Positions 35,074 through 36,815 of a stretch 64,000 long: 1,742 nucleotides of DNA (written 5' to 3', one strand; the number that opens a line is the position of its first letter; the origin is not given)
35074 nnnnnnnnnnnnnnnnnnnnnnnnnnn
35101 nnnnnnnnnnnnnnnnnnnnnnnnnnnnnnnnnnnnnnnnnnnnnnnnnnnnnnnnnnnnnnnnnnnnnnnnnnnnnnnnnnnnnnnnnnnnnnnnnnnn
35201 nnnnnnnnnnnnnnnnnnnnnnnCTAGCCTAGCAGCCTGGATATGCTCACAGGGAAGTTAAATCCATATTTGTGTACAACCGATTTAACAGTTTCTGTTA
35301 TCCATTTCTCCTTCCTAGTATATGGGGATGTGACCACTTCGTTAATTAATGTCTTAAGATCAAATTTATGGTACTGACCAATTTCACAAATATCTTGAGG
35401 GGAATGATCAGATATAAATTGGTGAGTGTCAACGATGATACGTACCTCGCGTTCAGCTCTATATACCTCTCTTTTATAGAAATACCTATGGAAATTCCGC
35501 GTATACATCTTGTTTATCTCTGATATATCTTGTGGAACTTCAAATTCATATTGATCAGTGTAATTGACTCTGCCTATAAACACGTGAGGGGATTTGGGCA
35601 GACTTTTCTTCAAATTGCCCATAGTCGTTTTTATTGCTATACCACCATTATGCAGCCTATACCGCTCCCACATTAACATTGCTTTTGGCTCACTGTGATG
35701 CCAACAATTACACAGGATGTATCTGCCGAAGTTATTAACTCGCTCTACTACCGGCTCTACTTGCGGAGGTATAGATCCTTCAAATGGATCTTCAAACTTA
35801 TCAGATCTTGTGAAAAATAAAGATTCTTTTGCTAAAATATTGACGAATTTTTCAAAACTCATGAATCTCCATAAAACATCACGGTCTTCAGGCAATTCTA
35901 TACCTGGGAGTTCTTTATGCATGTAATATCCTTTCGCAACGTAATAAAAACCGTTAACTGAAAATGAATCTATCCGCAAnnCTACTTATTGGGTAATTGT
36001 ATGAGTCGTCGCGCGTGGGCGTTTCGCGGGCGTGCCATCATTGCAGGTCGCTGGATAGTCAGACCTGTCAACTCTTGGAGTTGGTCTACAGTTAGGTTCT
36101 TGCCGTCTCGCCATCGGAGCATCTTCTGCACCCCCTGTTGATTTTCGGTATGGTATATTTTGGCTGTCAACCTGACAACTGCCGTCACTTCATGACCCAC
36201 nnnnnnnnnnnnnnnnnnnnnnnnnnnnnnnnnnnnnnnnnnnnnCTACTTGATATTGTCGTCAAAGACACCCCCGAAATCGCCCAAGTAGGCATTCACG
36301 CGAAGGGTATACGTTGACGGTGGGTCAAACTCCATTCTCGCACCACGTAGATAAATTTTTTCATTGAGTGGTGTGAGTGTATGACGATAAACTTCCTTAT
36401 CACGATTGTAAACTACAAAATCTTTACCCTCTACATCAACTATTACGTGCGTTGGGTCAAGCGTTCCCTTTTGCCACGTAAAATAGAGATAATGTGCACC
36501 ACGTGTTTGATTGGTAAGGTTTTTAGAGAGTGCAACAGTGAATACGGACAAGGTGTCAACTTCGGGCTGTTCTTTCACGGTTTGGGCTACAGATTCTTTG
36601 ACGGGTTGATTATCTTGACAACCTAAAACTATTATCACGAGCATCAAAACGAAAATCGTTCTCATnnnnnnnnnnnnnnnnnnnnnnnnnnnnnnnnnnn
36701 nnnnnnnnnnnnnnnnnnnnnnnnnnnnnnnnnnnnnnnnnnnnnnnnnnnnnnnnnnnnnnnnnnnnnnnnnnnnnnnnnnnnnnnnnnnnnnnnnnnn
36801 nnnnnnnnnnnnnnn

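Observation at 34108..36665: T5orf172 (GIY-YIG-like) + DUF2971 gene pair with small flanking genes: candidate defense islet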

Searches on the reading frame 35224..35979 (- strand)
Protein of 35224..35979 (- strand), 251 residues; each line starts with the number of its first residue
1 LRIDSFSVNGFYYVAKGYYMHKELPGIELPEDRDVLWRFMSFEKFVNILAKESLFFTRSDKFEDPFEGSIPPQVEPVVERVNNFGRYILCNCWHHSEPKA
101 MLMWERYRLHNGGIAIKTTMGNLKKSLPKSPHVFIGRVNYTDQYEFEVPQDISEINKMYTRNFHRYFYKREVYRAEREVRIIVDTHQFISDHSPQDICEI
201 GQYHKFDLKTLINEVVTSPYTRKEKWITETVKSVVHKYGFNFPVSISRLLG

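Call 3: search_protein_families(library=pfam, proteins=[window:35224-35979:-], max_evalue=0.1)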
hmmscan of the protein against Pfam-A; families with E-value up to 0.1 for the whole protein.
window:35224-35979:- (251 aa): 1 family
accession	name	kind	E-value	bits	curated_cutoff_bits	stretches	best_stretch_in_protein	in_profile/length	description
PF11185.13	DUF2971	-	0.00043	22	22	1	103-181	1-89/89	Protein of unknown function (DUF2971)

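Call 4: search_protein_families(library=padloc, proteins=[window:35224-35979:-], max_evalue=0.1)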
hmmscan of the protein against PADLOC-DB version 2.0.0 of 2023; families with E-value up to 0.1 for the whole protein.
window:35224-35979:- (251 aa): 4 families
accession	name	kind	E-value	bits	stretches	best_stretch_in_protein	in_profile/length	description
PDLC04993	PDC-S31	-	1.7e-22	77.9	1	26-249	7-233/245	-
PDLC04990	PDC-S31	-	1.9e-09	35.7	2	33-75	6-49/259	-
PDLC04994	PDC-S31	-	4e-09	34.2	2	97-187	129-210/273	-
PDLC04991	PDC-S31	-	1.1e-08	33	1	41-218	11-180/208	-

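Call 13: find_encoding_contigs(protein=window:35224-35922:-, flank=10000, max_places=10)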
Protein window:35224-35922:- (232 aa): no gene with exactly this product is on record in the collection.

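Call 15: find_homologous_proteins(query=window:35224-35922:-)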
Query window:35224-35922:- (232 aa): 226 proteins with E <= 0.001 among 296 candidates; the best 120 are listed.
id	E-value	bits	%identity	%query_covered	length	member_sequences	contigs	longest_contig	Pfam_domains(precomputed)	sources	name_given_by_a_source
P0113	6.0e-151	519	96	100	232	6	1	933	-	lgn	-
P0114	4.4e-79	283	53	100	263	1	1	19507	-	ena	-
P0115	2.7e-76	274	52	100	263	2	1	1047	-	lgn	-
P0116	1.6e-67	246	46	100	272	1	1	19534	-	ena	-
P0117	4.9e-66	241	44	100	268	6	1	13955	-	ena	-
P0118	2.2e-63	232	49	100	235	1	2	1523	-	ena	-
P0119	5.8e-63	231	49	100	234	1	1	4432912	-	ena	-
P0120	5.0e-62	228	48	100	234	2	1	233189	-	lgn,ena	-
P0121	1.4e-61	226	44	100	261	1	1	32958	-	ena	-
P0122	1.5e-61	226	49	100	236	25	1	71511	-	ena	-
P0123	4.1e-61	225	49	100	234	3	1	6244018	-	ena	-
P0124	2.1e-60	222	47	100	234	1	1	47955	-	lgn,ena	-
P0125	5.9e-60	221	47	100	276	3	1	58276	-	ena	-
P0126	1.0e-59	220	49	100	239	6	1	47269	-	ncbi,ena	-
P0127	2.5e-59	219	48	100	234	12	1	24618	-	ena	-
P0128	2.8e-59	219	45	100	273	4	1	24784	PF11185.14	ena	-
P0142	3.0e-58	215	44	100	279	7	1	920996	PF11185.14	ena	-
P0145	5.3e-58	214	44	100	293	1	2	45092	PF11185.14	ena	-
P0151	8.0e-58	214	46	100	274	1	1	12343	PF11185.14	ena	-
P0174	1.1e-55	207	45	100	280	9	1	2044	PF11185.14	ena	-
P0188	4.9e-55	205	46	100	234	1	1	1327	PF11185.14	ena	-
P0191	1.2e-54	203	42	100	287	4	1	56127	PF11185.14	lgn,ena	-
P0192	1.3e-54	203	44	100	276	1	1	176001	PF11185.14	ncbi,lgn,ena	-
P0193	1.7e-54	203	45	100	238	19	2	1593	PF11185.14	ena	-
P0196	3.2e-54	202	42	100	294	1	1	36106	PF11185.14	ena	-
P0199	4.0e-54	202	45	100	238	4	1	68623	PF11185.14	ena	-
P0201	4.7e-54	202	44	100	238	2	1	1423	PF11185.14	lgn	-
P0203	6.5e-54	201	42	100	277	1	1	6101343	PF11185.14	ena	-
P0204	6.5e-54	201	42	99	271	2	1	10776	PF11185.14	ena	-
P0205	7.9e-54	201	42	100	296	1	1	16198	PF11185.14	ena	-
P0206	9.6e-54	200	46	100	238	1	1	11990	PF11185.14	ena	-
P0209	1.4e-53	200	40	100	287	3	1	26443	PF11185.14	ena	-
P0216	4.9e-53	198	41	100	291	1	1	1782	PF11185.14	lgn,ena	-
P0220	6.1e-53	198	45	100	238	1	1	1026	PF11185.14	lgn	-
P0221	6.3e-53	198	41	100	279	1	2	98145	PF11185.14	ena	-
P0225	7.6e-53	198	42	100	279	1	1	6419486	PF11185.14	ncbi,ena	-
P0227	9.0e-53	197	42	100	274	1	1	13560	PF11185.14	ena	-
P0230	1.2e-52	197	43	100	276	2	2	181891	PF11185.14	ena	-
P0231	1.3e-52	197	42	100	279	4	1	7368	PF11185.14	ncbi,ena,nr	ncbi:MAG: DUF2971 domain-containing protein [Candidatus Poribacteria bacterium]|nr:DUF2971 domain-co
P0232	1.5e-52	197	44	100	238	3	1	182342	PF11185.14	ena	-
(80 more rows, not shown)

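Call 22: find_encoding_contigs(protein=P0114, flank=8000, max_places=3)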
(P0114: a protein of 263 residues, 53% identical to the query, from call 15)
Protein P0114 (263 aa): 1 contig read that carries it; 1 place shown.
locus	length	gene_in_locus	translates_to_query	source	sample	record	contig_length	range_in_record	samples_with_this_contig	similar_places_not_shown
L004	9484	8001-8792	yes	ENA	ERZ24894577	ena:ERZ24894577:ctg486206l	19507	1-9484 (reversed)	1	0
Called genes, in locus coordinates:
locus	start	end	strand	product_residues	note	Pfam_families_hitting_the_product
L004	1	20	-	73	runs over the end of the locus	-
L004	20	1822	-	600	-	PF05876:GpA_ATPase, PF20454:GpA_nuclease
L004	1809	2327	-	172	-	-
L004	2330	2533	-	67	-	-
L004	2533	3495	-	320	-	PF05954:Phage_GPD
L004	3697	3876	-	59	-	-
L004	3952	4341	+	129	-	-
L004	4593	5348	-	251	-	PF27569:SCAR_helical (faint)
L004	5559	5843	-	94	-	-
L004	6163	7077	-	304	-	PF14022:DUF4238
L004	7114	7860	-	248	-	PF00589:Phage_integrase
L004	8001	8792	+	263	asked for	-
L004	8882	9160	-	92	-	PF20605:Antitox_RHH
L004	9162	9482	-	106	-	?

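Call 36: find_related_loci(query=A1, collection=genome_contigs, flank=10000)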
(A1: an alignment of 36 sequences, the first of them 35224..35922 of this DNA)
Query A1 (232 aa) in genome_contigs; peptide patterns used: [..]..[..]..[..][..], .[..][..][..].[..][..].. (x = any residue, [..] = any of these).
182 stretches matched a pattern; 143 encode a relative of the query (tblastn E <= 1e-3); the best 80 are kept; 80 distinct loci.
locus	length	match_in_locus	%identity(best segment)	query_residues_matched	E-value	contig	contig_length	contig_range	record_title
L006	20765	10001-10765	46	1-231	4e-72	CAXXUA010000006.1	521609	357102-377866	MAG: Candidatus Poribacteria bacterium isolate 64057701-0cd0-4337-b80b-d127c366c46f genome assembly, contig: contig_6, w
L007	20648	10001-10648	51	1-231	2e-68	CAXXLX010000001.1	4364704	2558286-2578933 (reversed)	MAG: Candidatus Poribacteria bacterium isolate 1c23486e-f1bb-4f7c-a5ff-9ffc904aba33 genome assembly, contig: contig_1, w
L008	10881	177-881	49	1-231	1e-67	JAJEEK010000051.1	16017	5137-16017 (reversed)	MAG: Candidatus Poribacteria bacterium isolate p16x34bins.28 k141_807348, whole genome shotgun sequence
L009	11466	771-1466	49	1-231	2e-67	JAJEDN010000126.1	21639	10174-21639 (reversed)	MAG: Candidatus Poribacteria bacterium isolate p16x33bins.23 k141_88512, whole genome shotgun sequence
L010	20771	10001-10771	43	1-231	7e-67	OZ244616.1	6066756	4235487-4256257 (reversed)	MAG: Candidatus Poribacteria bacterium isolate e5250d40-67f0-410b-965f-0d198546f1b0 genome assembly, chromosome: 1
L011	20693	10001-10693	47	1-231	4e-66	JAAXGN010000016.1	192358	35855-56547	MAG: Candidatus Poribacteria bacterium isolate Plut_88864 filtered_Plut_88864_genomic_contig_5925, whole genome shotgun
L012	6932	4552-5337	44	1-231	4e-65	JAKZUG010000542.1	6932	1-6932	MAG: Candidatus Poribacteria bacterium isolate Langseth_MAG_00079 Langseth_MAG_00079_000000000542, whole genome shotgun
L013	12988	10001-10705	48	1-231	3e-65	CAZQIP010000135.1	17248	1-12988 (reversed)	MAG TPA_asm: uncultured bacterium isolate SRP338948_co1_32 genome assembly, contig: k141_136538, whole genome shotgun se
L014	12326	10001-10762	44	1-231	1e-64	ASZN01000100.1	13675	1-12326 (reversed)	Candidatus Poribacteria bacterium WGA-3G POR3G_contig_103.104_C, whole genome shotgun sequence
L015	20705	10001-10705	49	1-231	8e-65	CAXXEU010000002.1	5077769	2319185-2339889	MAG: Candidatus Poribacteria bacterium isolate 3e89c7d8-7361-487e-81cd-bcd86543e134 genome assembly, contig: contig_2, w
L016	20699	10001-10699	46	1-231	9e-65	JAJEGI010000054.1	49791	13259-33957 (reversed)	MAG: Candidatus Poribacteria bacterium isolate p16x44bins.54 k141_1569498, whole genome shotgun sequence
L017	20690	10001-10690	48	1-231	2e-64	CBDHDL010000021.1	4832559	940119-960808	MAG: Candidatus Poribacteria bacterium isolate 20da9595-a677-4a4b-9313-254fbc54331e genome assembly, contig: contig_21,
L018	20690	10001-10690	47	1-231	4e-64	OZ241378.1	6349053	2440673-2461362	MAG: Candidatus Poribacteria bacterium isolate 8f0f5501-85a9-4e66-9deb-4e7c08d09c04 genome assembly, chromosome: 1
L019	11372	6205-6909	48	1-231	4e-64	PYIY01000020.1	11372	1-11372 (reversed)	MAG: Candidatus Poribacteria bacterium isolate PCPOR4 Ga0207198_1020, whole genome shotgun sequence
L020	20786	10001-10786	44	1-231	4e-64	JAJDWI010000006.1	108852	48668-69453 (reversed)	MAG: Candidatus Poribacteria bacterium isolate jk18x25bins.18 k141_938663, whole genome shotgun sequence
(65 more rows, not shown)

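Call 39: predict_structure(alignment_id=A1)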
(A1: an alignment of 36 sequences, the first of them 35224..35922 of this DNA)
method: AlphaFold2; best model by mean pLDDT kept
length: 232 residues; sequences in the alignment: 36
mean_pLDDT: 81.0   pTM: 0.82
mean pLDDT of the five models: 81.0, 78.9, 78.5, 77.9, 76.9
residues with pLDDT >= 90: 90; 70-90: 87; 50-70: 45; < 50: 10
segments of 3 or more residues with pLDDT < 50: 54-62
pLDDT, mean of each block of 10 residues (from residue 1): 86 93 93 91 63 47 63 83 73 84 94 90 72 72 81 87 78 60 91 94 84 97 90 57
secondary structure, 60 per line:
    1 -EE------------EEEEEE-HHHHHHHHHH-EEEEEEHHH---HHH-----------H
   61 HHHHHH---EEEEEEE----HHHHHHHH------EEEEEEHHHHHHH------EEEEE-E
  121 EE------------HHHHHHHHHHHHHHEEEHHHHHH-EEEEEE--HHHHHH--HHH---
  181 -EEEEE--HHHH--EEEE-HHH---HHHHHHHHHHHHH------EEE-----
elements in order: E16-21 H23-32 E34-39 H60-66 E70-76 H81-88 E95-100 H101-107 E114-118 E120-122 H135-148 E149-151 H152-157 E159-164 H167-172 E182-186 H189-192 E195-198 H206-218 E225-227

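Call 55: search_protein_families(library=pfam, proteins=[L087:3129-3566:+, L087:2647-2928:+], max_evalue=0.01)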
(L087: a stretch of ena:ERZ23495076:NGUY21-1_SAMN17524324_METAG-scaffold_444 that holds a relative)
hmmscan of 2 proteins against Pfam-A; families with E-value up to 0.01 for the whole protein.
L087:3129-3566:+ (145 aa): 0 families

L087:2647-2928:+ (93 aa): 0 families

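Call 59: search_dna_similar(query=window:35224-35922:-, collection=plasmids, mode=protein, max_evalue=0.001, max_rows=25)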
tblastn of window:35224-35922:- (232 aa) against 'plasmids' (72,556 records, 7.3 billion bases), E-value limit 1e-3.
Records with a match: 238; places in all: 238; records where one place covers at least 80% of the query: 40.
Best place of each record, by identity: <60% 238.
By first word of the organism name: Klebsiella 178; Bacillus 18; Alteromonas 7; Escherichia 7; Haloferax 3; Leptospira 3; Bradyrhizobium 3; Pseudoalteromonas 2; Halanaeroarchaeum 2; Haloplanus 2; and 12 more.
By predicted mobility (MOB-suite, as given by PLSDB): conjugative 136; non-mobilizable 94; mobilizable 8.
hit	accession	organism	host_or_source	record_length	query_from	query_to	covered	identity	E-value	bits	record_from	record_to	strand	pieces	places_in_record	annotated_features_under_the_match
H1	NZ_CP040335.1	Bacillus cereus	Apostichopus japonicus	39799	1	230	99%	30.5%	6e-26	112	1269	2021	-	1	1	hypothetical protein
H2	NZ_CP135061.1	Bacillus cereus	Plant,cell culture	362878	1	230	99%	30.0%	7e-19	92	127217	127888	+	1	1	hypothetical protein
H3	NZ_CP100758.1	Natrinema gelatinilyticum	marine sediment,sediment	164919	13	230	94%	31.4%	1e-23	105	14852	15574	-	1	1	DUF2971 domain-containing protein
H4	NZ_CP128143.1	Bacillus mycoides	bacterial isolate,field soil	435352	17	230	92%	31.9%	1e-21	100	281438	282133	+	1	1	DUF2971 domain-containing protein | hypothetical protein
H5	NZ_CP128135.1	Bacillus mycoides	bacterial isolate,field soil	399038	17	230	92%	31.5%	5e-21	98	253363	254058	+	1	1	DUF2971 domain-containing protein | hypothetical protein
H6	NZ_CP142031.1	Pseudoalteromonas sp. CuT4-3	whole organism,deep-sea sediment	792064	9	230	96%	30.0%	3e-17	87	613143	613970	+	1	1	DUF2971 domain-containing protein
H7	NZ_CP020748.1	Bacillus mycoides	whole organism,soil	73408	13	230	94%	30.3%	5e-22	100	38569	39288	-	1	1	DUF2971 domain-containing protein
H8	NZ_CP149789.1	Haloterrigena sp. KLK7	cell culture,salt lake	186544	14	232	94%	30.1%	4e-26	112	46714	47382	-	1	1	hypothetical protein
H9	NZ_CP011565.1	Halanaeroarchaeum sulfurireducens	-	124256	7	230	97%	29.1%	3e-19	93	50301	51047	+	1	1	hypothetical protein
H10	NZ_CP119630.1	Bacillus paranthracis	white bream,bacteria culture,liver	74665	17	230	92%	30.3%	6e-22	100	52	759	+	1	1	DUF2971 domain-containing protein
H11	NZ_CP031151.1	Haloplanus rubicundus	solar salt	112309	5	231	98%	28.4%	1e-26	114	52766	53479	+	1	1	DUF2971 domain-containing protein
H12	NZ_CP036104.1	Bacillus mycoides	cell culture,soil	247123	17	230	92%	29.3%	4e-20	96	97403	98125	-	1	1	hypothetical protein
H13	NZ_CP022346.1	Bacillus thuringiensis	soil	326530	17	230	92%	29.2%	4e-21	98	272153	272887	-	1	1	hypothetical protein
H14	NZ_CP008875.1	Halanaeroarchaeum sulfurireducens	-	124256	7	230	97%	27.9%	2e-18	91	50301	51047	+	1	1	hypothetical protein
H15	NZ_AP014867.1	Bacillus thuringiensis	-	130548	1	219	94%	28.5%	2e-18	91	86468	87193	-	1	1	DUF2971 domain-containing protein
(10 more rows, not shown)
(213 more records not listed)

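Call 60: search_dna_similar(query=window:35224-35922:-, collection=phages, mode=protein, max_evalue=0.001, max_rows=15)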
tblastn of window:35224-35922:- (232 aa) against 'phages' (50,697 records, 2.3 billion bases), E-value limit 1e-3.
Records with a match: 1; places in all: 1; records where one place covers at least 80% of the query: 0.
Best place of each record, by identity: <60% 1.
By first word of the organism name: Acinetobacter 1.
By host as written in the record: Acinetobacter baumannii 1.
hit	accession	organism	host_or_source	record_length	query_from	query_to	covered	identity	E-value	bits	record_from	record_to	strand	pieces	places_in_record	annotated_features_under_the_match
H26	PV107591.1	Acinetobacter phage vB_AbaS_qsb1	Acinetobacter baumannii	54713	17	163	63%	24.7%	1e-8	61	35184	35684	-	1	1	hypothetical protein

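Call 61: search_protein_families(library=padloc, proteins=[L004:6163-7077:-], max_evalue=0.001)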
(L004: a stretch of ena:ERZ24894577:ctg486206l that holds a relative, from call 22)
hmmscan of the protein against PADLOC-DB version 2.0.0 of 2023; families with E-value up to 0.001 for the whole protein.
L004:6163-7077:- (304 aa): 0 families

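Call 75: search_solved_structures(query=A1, max_evalue=10, show_alignments=2)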
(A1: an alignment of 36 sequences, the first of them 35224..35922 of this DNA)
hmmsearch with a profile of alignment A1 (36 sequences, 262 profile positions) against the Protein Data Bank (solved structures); distinct sequences matched with E-value up to 10: 1.
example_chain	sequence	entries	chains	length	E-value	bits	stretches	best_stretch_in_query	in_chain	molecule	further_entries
7aor_aj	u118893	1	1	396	0.67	12.6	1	78-161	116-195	mS57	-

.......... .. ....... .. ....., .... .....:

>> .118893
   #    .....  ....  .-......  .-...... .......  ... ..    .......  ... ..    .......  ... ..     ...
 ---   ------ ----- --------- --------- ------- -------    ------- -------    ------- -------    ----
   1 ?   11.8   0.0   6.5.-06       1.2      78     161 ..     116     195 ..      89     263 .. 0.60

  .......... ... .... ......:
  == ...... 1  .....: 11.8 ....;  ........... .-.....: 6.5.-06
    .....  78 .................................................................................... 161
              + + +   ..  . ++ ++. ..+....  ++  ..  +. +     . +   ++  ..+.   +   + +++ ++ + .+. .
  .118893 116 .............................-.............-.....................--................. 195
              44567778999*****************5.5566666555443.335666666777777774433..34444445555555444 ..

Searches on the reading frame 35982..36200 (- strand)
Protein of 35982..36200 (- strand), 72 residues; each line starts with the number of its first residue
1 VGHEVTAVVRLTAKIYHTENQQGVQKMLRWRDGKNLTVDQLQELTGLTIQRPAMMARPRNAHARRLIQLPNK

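Call 3: search_protein_families(library=pfam, proteins=[window:35982-36200:-], max_evalue=0.1)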
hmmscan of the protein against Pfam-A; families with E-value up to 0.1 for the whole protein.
window:35982-36200:- (72 aa): 0 families

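Call 4: search_protein_families(library=padloc, proteins=[window:35982-36200:-], max_evalue=0.1)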
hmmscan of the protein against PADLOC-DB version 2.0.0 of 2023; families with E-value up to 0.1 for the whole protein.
window:35982-36200:- (72 aa): 0 families

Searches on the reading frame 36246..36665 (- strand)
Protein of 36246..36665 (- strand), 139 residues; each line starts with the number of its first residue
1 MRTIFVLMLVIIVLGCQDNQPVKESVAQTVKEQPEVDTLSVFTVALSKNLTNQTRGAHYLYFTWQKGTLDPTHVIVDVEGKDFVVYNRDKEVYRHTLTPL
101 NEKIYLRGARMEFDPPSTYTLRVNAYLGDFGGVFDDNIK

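Call 3: search_protein_families(library=pfam, proteins=[window:36246-36665:-], max_evalue=0.1)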
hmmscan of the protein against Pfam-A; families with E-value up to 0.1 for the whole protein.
window:36246-36665:- (139 aa): 0 families

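Call 4: search_protein_families(library=padloc, proteins=[window:36246-36665:-], max_evalue=0.1)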
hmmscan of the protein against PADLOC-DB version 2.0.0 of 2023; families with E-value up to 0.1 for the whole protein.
window:36246-36665:- (139 aa): 1 family
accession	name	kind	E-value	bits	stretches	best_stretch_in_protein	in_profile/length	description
PDLC04063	PD-T4-6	-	0.0048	13.7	1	22-99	322-403/564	-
